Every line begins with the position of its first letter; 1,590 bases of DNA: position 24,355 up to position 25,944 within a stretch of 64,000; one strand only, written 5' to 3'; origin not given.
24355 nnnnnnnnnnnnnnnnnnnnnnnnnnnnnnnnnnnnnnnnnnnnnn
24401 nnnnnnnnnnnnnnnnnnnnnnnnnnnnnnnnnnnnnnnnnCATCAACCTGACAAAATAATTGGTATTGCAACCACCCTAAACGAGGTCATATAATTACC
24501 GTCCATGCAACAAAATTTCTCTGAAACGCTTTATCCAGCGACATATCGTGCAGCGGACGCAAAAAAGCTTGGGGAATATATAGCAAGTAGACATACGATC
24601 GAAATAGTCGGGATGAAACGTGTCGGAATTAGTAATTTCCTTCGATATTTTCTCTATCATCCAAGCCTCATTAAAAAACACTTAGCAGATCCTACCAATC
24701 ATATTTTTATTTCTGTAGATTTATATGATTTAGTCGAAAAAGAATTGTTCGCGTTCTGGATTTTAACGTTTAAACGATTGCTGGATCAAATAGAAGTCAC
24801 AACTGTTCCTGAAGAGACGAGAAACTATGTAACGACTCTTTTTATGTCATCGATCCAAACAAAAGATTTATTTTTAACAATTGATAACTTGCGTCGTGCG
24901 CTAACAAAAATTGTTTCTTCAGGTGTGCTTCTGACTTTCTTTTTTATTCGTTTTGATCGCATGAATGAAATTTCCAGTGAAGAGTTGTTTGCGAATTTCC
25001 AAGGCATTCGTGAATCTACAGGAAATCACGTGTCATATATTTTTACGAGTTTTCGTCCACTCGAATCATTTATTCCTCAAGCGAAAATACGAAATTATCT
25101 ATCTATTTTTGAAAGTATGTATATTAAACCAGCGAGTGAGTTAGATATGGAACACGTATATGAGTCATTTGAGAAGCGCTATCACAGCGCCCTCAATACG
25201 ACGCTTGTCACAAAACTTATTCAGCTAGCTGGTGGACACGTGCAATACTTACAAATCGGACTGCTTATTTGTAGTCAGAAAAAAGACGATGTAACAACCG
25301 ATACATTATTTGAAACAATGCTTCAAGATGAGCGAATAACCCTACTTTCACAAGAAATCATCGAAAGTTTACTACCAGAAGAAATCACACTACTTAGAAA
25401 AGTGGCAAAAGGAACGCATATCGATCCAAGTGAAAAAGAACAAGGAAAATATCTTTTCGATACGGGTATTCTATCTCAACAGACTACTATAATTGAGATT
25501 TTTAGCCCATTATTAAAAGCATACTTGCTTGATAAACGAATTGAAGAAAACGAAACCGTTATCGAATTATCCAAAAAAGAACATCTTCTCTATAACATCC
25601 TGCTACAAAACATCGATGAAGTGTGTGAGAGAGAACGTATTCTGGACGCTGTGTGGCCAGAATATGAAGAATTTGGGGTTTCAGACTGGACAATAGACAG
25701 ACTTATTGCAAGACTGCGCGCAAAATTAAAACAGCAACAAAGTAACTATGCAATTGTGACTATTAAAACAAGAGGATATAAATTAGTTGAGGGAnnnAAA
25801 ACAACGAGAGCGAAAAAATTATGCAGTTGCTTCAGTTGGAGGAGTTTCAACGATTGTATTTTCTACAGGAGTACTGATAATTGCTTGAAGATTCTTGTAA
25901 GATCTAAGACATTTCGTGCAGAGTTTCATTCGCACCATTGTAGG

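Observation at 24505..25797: Unusual regulator: Arch_ATPase-like NTPase with a degenerate P-loop fused to a C-terminal OmpR/PhoB winged helix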

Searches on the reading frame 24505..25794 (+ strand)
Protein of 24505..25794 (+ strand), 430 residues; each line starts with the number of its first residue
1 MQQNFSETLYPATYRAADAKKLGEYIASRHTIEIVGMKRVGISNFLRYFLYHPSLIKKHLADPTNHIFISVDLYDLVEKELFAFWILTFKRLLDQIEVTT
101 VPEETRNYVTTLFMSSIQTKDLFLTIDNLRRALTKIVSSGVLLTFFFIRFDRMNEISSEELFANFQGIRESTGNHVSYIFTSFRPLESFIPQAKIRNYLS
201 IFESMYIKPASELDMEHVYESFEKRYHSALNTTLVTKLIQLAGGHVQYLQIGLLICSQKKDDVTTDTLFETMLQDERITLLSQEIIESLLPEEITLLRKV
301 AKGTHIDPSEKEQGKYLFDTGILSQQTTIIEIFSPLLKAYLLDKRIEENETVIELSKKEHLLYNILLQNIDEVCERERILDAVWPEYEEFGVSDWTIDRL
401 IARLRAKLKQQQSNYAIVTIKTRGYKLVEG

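Call 3: search_protein_families(library=pfam, proteins=[window:24505-25794:+], max_evalue=1)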
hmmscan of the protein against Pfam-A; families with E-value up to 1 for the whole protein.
window:24505-25794:+ (430 aa): 4 families
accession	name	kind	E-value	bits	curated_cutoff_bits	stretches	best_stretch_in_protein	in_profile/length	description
PF00486.34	Trans_reg_C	-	7.7e-15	55.2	26.2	1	352-427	3-77/77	Transcriptional regulatory protein, C terminal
PF08279.18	HTH_11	-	0.021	15.1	25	1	388-426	23-55/55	HTH domain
PF08312.17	cwf21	-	0.078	13.4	23.2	1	388-411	21-44/44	cwf21 domain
PF13419.12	HAD_2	-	0.47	11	23.8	0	318-424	5-107/178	Haloacid dehalogenase-like hydrolase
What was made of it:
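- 25558..25785 (+): OmpR/PhoB-type winged helix-turn-helix (Trans_reg_C, residues 352-427); recognition helix about residues 392-403 (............). Pfam gives E 7.7e-15 (call 3).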

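Call 4: search_protein_families(library=ncbifam, proteins=[window:24505-25794:+], max_evalue=1)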
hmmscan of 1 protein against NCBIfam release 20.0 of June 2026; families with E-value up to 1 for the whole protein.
window:24505-25794:+ (430 aa): 31 families (the best 25 are shown)
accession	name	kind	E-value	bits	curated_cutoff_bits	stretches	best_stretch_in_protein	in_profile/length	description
TIGR02154.1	PhoB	equivalog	2.7e-11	43.2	296.2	1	343-427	143-225/226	phosphate regulon transcriptional regulator PhoB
NF053854.1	RespRegPhoBBctds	equivalog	9.8e-11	41.4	270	1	341-426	142-223/225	two-component system response regulator PhoB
TIGR01387.1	cztR_silR_copR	subfamily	1.3e-08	34.8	279.2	1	341-427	134-218/218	heavy metal response regulator transcription factor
NF008078.0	PRK10816.1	equivalog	2.2e-08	33.9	336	1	337-426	132-219/223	two-component system response regulator PhoP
NF008296.0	PRK11083.1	equivalog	2.5e-08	33.6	273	1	344-427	143-225/228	two-component system response regulator CreB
NF040534.1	resp_reg_YycF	equivalog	3.2e-08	33.1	340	1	338-426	143-226/231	response regulator YycF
NF045944.1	ResRegRpaBCyano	equivalog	3.8e-08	33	330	1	342-426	141-226/229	response regulator transcription factor RpaB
NF041734.1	resp_reg_RppA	equivalog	5.2e-08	32.5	250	1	342-427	144-227/229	two-component system response regulator RppA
NF045914.1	RespRegNblR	equivalog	1.1e-07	31.7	300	1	341-429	141-227/228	response regulator transcription factor NblR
NF008034.0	PRK10766.1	equivalog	2e-07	30.8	275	1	343-427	148-226/231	two-component system response regulator TorR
NF051850.1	RespRegRprY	equivalog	1.8e-06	27.6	370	1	345-428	147-227/234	response regulator transcription factor RprY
NF033117.2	vanR_ACDEGLN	exception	7e-06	25.8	350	1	346-426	145-224/226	VanR-ABDEGLN family response regulator transcription factor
NF008567.0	PRK11517.1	equivalog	1.2e-05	24.8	353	1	344-428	137-219/223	response regulator transcription factor HprR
NF040689.1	MtrAB_MtrA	equivalog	1.8e-05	24.2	300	1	342-426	134-217/219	MtrAB system response regulator MtrA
NF041209.1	resp_regPieR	equivalog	4.6e-05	23.2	450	1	348-429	151-229/231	two component system response regulator PieR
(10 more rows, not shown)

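Call 5: search_solved_structures(query=window:24505-25794:+, max_evalue=1, show_alignments=3)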
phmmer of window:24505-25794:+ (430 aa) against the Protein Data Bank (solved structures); distinct sequences matched with E-value up to 1: 37.
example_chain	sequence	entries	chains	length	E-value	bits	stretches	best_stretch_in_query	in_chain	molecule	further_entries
8b4c_D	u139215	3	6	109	1.9e-06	30.7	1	333-428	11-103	Cholera toxin transcriptional activator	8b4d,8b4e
8b4b_W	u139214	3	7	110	2e-06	30.7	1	333-428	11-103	Cholera toxin transcriptional activator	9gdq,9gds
7nmb_A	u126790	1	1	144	3.6e-06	29.8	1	333-428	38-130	Cholera toxin transcriptional activator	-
2zxj_A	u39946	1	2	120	4.4e-06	29.6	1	319-427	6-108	Transcriptional regulatory protein walR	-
3rjp_A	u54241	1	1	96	1.2e-05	28.1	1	345-427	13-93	CovR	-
2d1v_A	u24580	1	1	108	1.7e-05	27.6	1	339-426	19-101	Transcriptional regulatory protein yycF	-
6iju_A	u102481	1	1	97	3.6e-05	26.6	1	346-426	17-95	DNA-binding response regulator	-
6kyx_A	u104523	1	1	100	3.9e-05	26.4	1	346-426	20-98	DNA-binding response regulator ArlR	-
6is4_A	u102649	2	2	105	4.6e-05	26.2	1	346-426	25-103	Response regulator ArlR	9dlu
2hwv_A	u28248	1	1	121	0.00011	24.9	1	339-425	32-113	DNA-binding response regulator VicR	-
8hml_A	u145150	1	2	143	0.00041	23.1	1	352-428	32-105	DNA-binding response OmpR family regulator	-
8hig_A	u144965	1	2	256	0.0014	21.3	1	352-428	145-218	DNA-binding response OmpR family regulator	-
5za3_A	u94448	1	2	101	0.0015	21.3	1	348-425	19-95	DNA-binding response regulator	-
3lwj_A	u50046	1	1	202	0.0016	21.1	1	32-95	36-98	Putative TetR-family transcriptional regulator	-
2oqr_A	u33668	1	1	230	0.003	20.2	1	349-427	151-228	Sensory transduction protein regX3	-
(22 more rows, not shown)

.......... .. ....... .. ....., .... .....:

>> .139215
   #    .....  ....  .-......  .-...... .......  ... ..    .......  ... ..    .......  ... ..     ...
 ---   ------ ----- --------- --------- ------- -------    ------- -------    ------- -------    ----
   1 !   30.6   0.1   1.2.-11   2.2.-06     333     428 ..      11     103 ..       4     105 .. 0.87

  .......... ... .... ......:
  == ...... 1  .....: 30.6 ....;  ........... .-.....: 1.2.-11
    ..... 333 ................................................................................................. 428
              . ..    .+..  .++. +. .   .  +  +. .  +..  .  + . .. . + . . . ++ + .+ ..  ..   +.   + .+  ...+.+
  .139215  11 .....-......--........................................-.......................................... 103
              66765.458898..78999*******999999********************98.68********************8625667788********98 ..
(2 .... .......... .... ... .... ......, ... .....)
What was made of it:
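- On OmpR/PhoB-type winged helix (Pfam Trans_reg_C, PF00486): Residue-level alignment to ToxR is shown in call 5.
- Closest known: PhoB/OmpR-family response regulators. Same: They share the same DNA-binding fold (calls 3-5) and the same site logic.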

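Call 6: find_homologous_proteins(query=window:24505-25794:+, max_evalue=0.001)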
Query window:24505-25794:+ (430 aa): 1533 proteins with E <= 0.001 among 6932 candidates; the best 120 are listed.
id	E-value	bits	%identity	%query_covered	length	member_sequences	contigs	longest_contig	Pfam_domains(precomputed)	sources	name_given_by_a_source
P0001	6.6e-278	939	100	100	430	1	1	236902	PF00486.35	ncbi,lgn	-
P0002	5.6e-132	459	50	100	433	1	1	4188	PF00486.35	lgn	-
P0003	4.0e-131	456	49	100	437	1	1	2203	PF00486.35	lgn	-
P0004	2.3e-130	454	47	99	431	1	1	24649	PF00486.35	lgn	-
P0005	9.3e-130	452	48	99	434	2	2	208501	PF00486.35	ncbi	-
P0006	3.7e-129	450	47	100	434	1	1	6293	PF00486.35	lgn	-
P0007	1.7e-128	448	47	100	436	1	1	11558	PF00486.35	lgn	-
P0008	4.6e-128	446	47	99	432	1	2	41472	PF00486.35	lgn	-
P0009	6.6e-128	446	47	100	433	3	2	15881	PF00486.35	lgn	-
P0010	7.3e-128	445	48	100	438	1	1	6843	PF00486.35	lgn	-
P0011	1.9e-127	444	47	99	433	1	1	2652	PF00486.35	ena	-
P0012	3.9e-127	443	48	98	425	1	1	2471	PF00486.35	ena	-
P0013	4.5e-127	443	48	100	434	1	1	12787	PF00486.35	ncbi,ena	-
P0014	4.5e-127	443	47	100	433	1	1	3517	PF00486.35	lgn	-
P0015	7.4e-127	442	48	100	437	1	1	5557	PF00486.35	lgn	-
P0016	9.9e-127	442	47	100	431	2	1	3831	PF00486.35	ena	-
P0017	2.7e-126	440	46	100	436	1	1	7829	PF00486.35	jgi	jgi:hypothetical protein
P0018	2.7e-126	440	47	99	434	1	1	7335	PF00486.35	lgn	-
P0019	3.8e-126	440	47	99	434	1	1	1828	PF00486.35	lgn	-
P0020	4.0e-126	440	47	100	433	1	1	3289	PF00486.35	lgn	-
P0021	4.5e-126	440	47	99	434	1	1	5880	PF00486.35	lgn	-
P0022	4.5e-126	440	47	100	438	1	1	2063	PF00486.35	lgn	-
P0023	6.3e-126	439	48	100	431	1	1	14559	PF00486.35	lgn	-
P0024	6.5e-126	439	48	98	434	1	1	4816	PF00486.35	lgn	-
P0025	6.8e-126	439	48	99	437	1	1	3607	PF00486.35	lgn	-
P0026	7.9e-126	439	47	99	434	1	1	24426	PF00486.35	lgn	-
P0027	1.4e-125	438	48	99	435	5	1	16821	PF00486.35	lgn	-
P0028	1.7e-125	438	48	98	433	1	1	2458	PF00486.35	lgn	-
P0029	2.8e-125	437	47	99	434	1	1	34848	PF00486.35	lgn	-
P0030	3.3e-125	437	48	100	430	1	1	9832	PF00486.35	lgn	-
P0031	3.5e-125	437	47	99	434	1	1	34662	PF00486.35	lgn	-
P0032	3.7e-125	437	47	99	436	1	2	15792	PF00486.35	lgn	-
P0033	6.0e-125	436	49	98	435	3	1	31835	PF00486.35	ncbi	-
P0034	6.2e-125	436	47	100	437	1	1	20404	PF00486.35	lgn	-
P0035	7.2e-125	436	47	99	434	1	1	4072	PF00486.35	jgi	jgi:DNA-binding winged helix-turn-helix (wHTH) protein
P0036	2.3e-124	434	47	99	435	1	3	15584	PF00486.35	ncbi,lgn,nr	ncbi:MAG: helix-turn-helix domain-containing protein [Candidatus Levybacteria bacterium]|nr:helix-tu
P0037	2.4e-124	434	48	100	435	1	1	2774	PF00486.35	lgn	-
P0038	2.6e-124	434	47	100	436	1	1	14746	PF00486.35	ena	-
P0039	3.8e-124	433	47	100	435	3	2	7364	PF00486.35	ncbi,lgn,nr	ncbi:MAG TPA: helix-turn-helix domain-containing protein [Patescibacteria group bacterium]|nr:helix-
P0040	4.8e-124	433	48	99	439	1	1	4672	PF00486.35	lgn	-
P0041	5.2e-124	433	46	99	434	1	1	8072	PF00486.35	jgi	-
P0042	5.4e-124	433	47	100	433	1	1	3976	PF00486.35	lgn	-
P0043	6.4e-124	432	46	99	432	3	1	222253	PF00486.35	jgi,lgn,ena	-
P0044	9.9e-124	432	47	100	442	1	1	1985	PF00486.35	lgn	-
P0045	1.2e-123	432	46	99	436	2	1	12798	PF00486.35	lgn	-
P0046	1.3e-123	431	47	100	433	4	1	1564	PF00486.35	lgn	-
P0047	1.6e-123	431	47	98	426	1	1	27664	PF00486.35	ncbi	-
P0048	2.0e-123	431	48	98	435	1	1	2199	PF00486.35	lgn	-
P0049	2.6e-123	430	46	98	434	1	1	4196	PF00486.35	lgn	-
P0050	2.8e-123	430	46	100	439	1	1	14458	PF00486.35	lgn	-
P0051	3.9e-123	430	47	100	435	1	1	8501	PF00486.35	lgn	-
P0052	3.9e-123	430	47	99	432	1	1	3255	PF00486.35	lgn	-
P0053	4.1e-123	430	45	98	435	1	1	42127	PF00486.35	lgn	-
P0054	7.2e-123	429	45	100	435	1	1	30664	PF00486.35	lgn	-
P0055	1.3e-122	428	47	98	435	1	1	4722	PF00486.35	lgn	-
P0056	1.7e-122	428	48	100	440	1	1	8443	PF00486.35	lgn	-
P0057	2.3e-122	427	46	99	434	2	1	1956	PF00486.35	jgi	jgi:hypothetical protein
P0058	2.4e-122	427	46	100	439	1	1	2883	PF00486.35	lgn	-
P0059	2.8e-122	427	45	99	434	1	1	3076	PF00486.35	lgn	-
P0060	4.0e-122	427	47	100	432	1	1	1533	PF00486.35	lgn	-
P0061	5.1e-122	426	45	98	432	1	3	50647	PF00486.35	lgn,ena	-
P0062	5.3e-122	426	46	100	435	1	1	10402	PF00486.35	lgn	-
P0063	5.8e-122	426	47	98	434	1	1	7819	PF00486.35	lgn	-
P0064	6.9e-122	426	47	99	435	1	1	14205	PF00486.35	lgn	-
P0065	7.1e-122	426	48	99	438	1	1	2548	PF00486.35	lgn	-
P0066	7.2e-122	426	47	99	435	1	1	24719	PF00486.35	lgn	-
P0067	7.3e-122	426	48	99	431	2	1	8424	PF00486.35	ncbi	ncbi:MAG: helix-turn-helix domain-containing protein [Candidatus Curtissbacteria bacterium]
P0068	8.9e-122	425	47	98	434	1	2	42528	PF00486.35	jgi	jgi:DNA-binding winged helix-turn-helix (wHTH) protein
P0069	1.0e-121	425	47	100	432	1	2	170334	PF00486.35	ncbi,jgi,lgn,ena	-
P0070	1.1e-121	425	46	100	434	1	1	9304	PF00486.35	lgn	-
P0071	1.1e-121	425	46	98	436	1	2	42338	PF00486.35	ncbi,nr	ncbi:MAG: helix-turn-helix domain-containing protein [Candidatus Levybacteria bacterium]|nr:helix-tu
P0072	1.2e-121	425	47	100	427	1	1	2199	PF00486.35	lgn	-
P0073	1.2e-121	425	46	99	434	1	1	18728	PF00486.35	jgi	jgi:hypothetical protein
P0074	1.4e-121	425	47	100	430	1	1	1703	PF00486.35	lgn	-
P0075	1.6e-121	425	47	100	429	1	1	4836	PF00486.35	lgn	-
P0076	1.6e-121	425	47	100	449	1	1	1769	PF00486.35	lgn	-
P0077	2.3e-121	424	47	99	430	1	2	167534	PF00486.35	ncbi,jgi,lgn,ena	-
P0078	2.4e-121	424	46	99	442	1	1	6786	PF00486.35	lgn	-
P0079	2.5e-121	424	46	99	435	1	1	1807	PF00486.35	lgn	-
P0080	2.6e-121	424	46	99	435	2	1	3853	PF00486.35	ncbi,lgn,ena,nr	ncbi:helix-turn-helix domain-containing protein [Patescibacteria group bacterium]|nr:helix-turn-heli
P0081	2.9e-121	424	45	100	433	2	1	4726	PF00486.35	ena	-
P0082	3.3e-121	424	46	100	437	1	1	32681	PF00486.35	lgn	-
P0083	3.5e-121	423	46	99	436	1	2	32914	PF00486.35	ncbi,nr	ncbi:MAG: helix-turn-helix domain-containing protein [Candidatus Levybacteria bacterium]|nr:helix-tu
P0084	3.7e-121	423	48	98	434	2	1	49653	PF00486.35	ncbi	-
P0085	4.5e-121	423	46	100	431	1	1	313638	PF00486.35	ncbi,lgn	-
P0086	5.4e-121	423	45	98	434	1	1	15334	PF00486.35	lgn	-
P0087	5.6e-121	423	45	98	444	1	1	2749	PF00486.35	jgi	jgi:DNA-binding winged helix-turn-helix (wHTH) protein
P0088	7.5e-121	422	47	99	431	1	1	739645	PF00486.35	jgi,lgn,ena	-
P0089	7.8e-121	422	46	98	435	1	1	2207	PF00486.35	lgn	-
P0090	8.8e-121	422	46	99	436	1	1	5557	PF00486.35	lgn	-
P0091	9.8e-121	422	47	98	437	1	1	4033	PF00486.35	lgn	-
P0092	1.0e-120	422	47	100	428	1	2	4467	PF00486.35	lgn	-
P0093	1.1e-120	422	46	99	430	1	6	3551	PF00486.35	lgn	-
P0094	1.1e-120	422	45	100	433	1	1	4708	PF00486.35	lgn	-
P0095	1.3e-120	422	46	100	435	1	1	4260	PF00486.35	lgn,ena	-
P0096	1.3e-120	422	45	100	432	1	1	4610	PF00486.35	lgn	-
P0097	1.4e-120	422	47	99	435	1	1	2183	PF00486.35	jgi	jgi:hypothetical protein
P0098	1.7e-120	421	46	100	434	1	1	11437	PF00486.35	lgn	-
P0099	1.7e-120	421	46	100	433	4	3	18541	PF00486.35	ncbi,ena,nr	ncbi:MAG: hypothetical protein A2698_00460 [Candidatus Levybacteria bacterium RIFCSPHIGHO2_01_FULL_4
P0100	2.0e-120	421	46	100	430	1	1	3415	PF00486.35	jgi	jgi:hypothetical protein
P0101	2.0e-120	421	47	99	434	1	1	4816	PF00486.35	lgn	-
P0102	2.2e-120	421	45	100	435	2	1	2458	PF00486.35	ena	-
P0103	2.5e-120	421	45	99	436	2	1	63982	PF00486.35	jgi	jgi:hypothetical protein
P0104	2.9e-120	420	47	100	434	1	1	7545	PF00486.35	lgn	-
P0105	3.1e-120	420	46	100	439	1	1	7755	PF00486.35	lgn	-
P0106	3.4e-120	420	45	100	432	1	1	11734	PF00486.35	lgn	-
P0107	3.7e-120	420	48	100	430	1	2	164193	PF00486.35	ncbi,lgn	-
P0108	3.8e-120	420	46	98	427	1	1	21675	PF00486.35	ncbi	-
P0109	4.2e-120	420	46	98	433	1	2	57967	PF00486.35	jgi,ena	jgi:hypothetical protein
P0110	4.7e-120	420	46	99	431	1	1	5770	PF00486.35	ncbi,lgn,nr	ncbi:MAG TPA: helix-turn-helix domain-containing protein [Patescibacteria group bacterium]|nr:helix-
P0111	5.5e-120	420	45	99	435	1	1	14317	PF00486.35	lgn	-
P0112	5.8e-120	419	46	100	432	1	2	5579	PF00486.35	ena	-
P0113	6.1e-120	419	44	100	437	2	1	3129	PF00486.35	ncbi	-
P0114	6.2e-120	419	46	100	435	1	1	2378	PF00486.35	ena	-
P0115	6.9e-120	419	46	100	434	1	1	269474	PF00486.35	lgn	-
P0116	7.0e-120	419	46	100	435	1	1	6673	PF00486.35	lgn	-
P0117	7.9e-120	419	47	100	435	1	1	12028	PF00486.35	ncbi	-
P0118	8.5e-120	419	45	100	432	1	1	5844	PF00486.35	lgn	-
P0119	9.8e-120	419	45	100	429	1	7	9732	PF00486.35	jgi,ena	-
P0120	1.0e-119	419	45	100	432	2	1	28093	PF00486.35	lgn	-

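Call 10: search_solved_structures(query=A1, max_evalue=10, show_alignments=0)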
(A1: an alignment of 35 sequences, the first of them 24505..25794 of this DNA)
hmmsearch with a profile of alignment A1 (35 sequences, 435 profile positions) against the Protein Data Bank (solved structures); distinct sequences matched with E-value up to 10: 55.
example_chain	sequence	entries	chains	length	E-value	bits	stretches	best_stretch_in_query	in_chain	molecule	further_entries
6iju_A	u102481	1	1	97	4.9e-09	38.9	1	352-430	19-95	DNA-binding response regulator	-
6kyx_A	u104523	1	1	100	5.4e-09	38.8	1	352-430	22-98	DNA-binding response regulator ArlR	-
6is4_A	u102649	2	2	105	6.1e-09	38.6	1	352-430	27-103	Response regulator ArlR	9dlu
2zxj_A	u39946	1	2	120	2.4e-08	36.7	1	351-433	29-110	Transcriptional regulatory protein walR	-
8b4c_D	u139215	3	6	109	7.4e-08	35.1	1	349-433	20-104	Cholera toxin transcriptional activator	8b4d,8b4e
8b4b_W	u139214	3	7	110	7.6e-08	35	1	349-433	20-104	Cholera toxin transcriptional activator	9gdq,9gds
2d1v_A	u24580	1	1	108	1.1e-07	34.5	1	352-432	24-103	Transcriptional regulatory protein yycF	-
2jzy_A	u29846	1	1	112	1.1e-07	34.4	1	352-431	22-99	Transcriptional regulatory protein PcoR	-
7nmb_A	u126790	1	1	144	1.2e-07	34.4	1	339-433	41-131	Cholera toxin transcriptional activator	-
3rjp_A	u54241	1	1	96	1.5e-07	34.1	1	349-431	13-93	CovR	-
5za3_A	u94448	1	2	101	1.1e-06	31.2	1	351-432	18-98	DNA-binding response regulator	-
2hwv_A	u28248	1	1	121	1.3e-06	31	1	352-431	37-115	DNA-binding response regulator VicR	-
2k4j_A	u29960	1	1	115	1.7e-06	30.6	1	351-431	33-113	Putative TRANSCRIPTIONAL REGULATOR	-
8hml_A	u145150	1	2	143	2.9e-06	29.8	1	352-433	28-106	DNA-binding response OmpR family regulator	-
3t72_A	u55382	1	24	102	3.3e-06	29.6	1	353-432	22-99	Phosphate regulon transcriptional regulatory protein phoB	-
3lwj_A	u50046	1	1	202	0.0089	18.3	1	33-93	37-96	Putative TetR-family transcriptional regulator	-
2qen_A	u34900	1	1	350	0.19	13.9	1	15-52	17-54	WALKER-TYPE ATPASE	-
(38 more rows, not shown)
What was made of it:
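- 25558..25785 (+): PDB matches include ToxR, WalR and PhoB (calls 5, 10).
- Checked: They also match the DNA-binding domains of ToxR, WalR, PhoB and others in the PDB (calls 5, 10).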

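Call 11: search_protein_families(library=pfam, alignment_id=A1, max_evalue=10)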
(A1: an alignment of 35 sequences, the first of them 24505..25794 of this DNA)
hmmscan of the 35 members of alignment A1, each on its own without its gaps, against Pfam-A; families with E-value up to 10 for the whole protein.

A. member 1, window:24505-25794:+ (430 aa): 4 families
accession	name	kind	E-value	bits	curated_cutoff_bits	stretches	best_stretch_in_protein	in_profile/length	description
PF00486.34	Trans_reg_C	-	7.7e-15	55.2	26.2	1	352-427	3-77/77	Transcriptional regulatory protein, C terminal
PF08279.18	HTH_11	-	0.021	15.1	25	1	388-426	23-55/55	HTH domain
PF08312.17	cwf21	-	0.078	13.4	23.2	1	388-411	21-44/44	cwf21 domain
PF13419.12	HAD_2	-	0.47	11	23.8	1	318-424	5-107/178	Haloacid dehalogenase-like hydrolase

B. families by the number of members that match (of 35 scanned): 27 families (the first 25 are shown)
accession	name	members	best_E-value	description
PF00486.34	Trans_reg_C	35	7e-17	Transcriptional regulatory protein, C terminal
PF08312.17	cwf21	11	0.0024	cwf21 domain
PF14516.12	AAA_35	6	0.00015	AAA-like domain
PF08279.18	HTH_11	5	0.016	HTH domain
PF13307.12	Helicase_C_2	3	0.038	Helicase C-terminal domain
PF14251.12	PterinBD-DUF4346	2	0.0092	PterinBD-DUF4346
PF09110.16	HAND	2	0.055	HAND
PF20508.3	DUF6734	1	0.0039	Family of unknown function (DUF6734)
PF18745.7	SNAD2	1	0.0044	Secreted Novel AID/APOBEC-like Deaminase 2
PF19603.4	DUF6108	1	0.032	Family of unknown function (DUF6108)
PF25100.1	DUF7809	1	0.034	Domain of unknown function (DUF7809)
PF07587.16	PSD1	1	0.038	Protein of unknown function (DUF1553)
PF17815.7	PDZ_3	1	0.052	PDZ domain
PF12376.13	DUF3654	1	0.066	Protein of unknown function (DUF3654)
PF19250.5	DUF5898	1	0.066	Family of unknown function (DUF5898)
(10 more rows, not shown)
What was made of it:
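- On OmpR/PhoB-type winged helix (Pfam Trans_reg_C, PF00486): All 35 aligned homologues match (call 11).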

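Call 13: find_encoding_contigs(protein=P0085, flank=6000, max_places=2)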
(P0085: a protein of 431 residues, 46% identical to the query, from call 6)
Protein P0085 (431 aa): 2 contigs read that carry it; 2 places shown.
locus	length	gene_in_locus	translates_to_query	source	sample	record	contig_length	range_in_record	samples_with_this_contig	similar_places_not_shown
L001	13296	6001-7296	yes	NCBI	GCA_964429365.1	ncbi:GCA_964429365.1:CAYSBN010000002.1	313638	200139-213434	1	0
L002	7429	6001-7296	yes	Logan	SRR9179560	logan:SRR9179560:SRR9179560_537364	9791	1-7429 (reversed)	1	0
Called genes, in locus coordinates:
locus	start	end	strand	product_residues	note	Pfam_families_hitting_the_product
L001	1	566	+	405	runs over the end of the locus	PF01943:Polysacc_synt, PF13440:Polysacc_synt_3, PF01554:MatE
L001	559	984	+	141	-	PF00075:RNase_H, PF13456:RVT_3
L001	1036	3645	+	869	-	PF13196:DUF4012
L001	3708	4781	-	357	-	PF03727:Hexokinase_2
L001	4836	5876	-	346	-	-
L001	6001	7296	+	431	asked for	PF00486:Trans_reg_C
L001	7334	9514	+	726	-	PF00133:tRNA-synt_1, PF09334:tRNA-synt_1g, PF00133:tRNA-synt_1, PF09334:tRNA-synt_1g (weak), PF08264:Anticodon_1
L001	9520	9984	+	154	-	PF00515:TPR_1 (weak), PF07719:TPR_2 (weak), PF13181:TPR_8 (weak), PF14853:Fis1_TPR_C (faint)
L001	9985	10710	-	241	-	PF01386:Ribosomal_L25p, PF14693:Ribosomal_TL5_C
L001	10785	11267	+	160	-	PF02075:RuvC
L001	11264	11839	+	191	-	PF01330:RuvA_N, PF14520:HHH_5, PF07499:RuvA_C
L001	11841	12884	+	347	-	PF05496:RuvB_N, PF13191:AAA_16 (faint), PF00004:AAA, PF07728:AAA_5, PF13173:AAA_14 (faint), PF17864:AAA_lid_4, PF05491:WHD_RuvB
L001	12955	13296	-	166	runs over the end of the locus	-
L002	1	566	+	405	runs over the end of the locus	PF01943:Polysacc_synt, PF13440:Polysacc_synt_3, PF01554:MatE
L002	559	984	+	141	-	PF00075:RNase_H, PF13456:RVT_3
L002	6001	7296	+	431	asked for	PF00486:Trans_reg_C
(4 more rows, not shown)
